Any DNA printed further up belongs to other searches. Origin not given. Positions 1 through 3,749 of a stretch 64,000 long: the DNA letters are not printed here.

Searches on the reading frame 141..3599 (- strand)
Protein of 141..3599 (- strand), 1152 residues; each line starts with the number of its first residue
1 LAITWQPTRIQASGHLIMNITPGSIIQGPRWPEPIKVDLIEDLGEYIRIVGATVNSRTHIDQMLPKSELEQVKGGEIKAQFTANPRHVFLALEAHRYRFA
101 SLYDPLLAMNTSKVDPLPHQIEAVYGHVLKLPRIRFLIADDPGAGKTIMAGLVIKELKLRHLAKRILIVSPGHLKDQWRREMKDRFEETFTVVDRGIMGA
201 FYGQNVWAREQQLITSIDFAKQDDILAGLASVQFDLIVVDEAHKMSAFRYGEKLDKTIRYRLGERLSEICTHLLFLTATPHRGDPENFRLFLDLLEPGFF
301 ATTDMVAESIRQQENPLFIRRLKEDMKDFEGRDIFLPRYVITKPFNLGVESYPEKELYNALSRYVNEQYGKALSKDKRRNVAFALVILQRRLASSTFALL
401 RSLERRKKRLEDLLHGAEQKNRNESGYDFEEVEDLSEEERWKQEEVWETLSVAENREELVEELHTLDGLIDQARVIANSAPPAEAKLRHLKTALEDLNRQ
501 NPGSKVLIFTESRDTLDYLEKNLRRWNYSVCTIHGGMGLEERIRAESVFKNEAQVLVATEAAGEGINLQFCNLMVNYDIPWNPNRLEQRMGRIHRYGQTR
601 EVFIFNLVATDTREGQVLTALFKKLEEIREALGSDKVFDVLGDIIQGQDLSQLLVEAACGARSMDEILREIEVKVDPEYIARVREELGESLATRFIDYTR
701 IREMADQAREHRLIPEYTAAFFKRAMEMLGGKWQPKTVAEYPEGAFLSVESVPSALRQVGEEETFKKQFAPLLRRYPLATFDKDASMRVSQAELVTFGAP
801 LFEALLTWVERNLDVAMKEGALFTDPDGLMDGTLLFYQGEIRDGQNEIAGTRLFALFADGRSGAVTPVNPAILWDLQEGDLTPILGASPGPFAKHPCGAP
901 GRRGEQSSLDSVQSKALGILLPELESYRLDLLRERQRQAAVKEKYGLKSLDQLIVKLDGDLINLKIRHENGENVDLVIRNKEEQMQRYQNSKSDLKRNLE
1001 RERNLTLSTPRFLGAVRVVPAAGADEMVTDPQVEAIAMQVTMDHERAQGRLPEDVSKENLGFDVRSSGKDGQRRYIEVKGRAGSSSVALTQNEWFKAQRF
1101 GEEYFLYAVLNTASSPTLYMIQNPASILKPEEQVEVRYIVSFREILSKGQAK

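Call 9: search_protein_families(library=pfam, proteins=[window:141-3599:-], max_evalue=0.01)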
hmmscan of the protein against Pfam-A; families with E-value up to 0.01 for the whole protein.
window:141-3599:- (1152 aa): 10 families
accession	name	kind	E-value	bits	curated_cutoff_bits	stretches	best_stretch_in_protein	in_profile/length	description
PF00271.37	Helicase_C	-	2.8e-28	98.8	23.5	1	490-597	6-110/110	Helicase conserved C-terminal domain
PF13020.12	NOV_C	-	1.6e-23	83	22.1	1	1033-1121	1-91/91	Protein NO VEIN, C-terminal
PF04851.21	ResIII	-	2.1e-14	54.2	22.5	1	114-282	2-164/164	Type III restriction enzyme, res subunit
PF00176.29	SNF2-rel_dom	-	4.6e-10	39.5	24.9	1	137-323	21-210/290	SNF2-related domain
PF00270.35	DEAD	-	2e-08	34.6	26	1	136-283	17-162/167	DEAD/DEAH box helicase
PF13872.12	AAA_34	-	0.00075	18.9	27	0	132-195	59-122/306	P-loop containing NTP hydrolase pore-1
PF09848.15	SLFN-g3_helicase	-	0.0019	18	24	1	136-247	4-93/354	Schlafen group 3, DNA/RNA helicase domain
PF00004.35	AAA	-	0.0078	17.1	21.2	0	141-193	6-53/131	ATPase family associated with various cellular activities (AAA)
PF13245.12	AAA_19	-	0.0095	16.6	25.1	0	136-247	14-104/134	AAA domain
PF22590.2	Cas3-like_C_2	-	0.01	16.6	27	0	514-596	17-104/106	CRISPR-associated nuclease/helicase Cas3, C-terminal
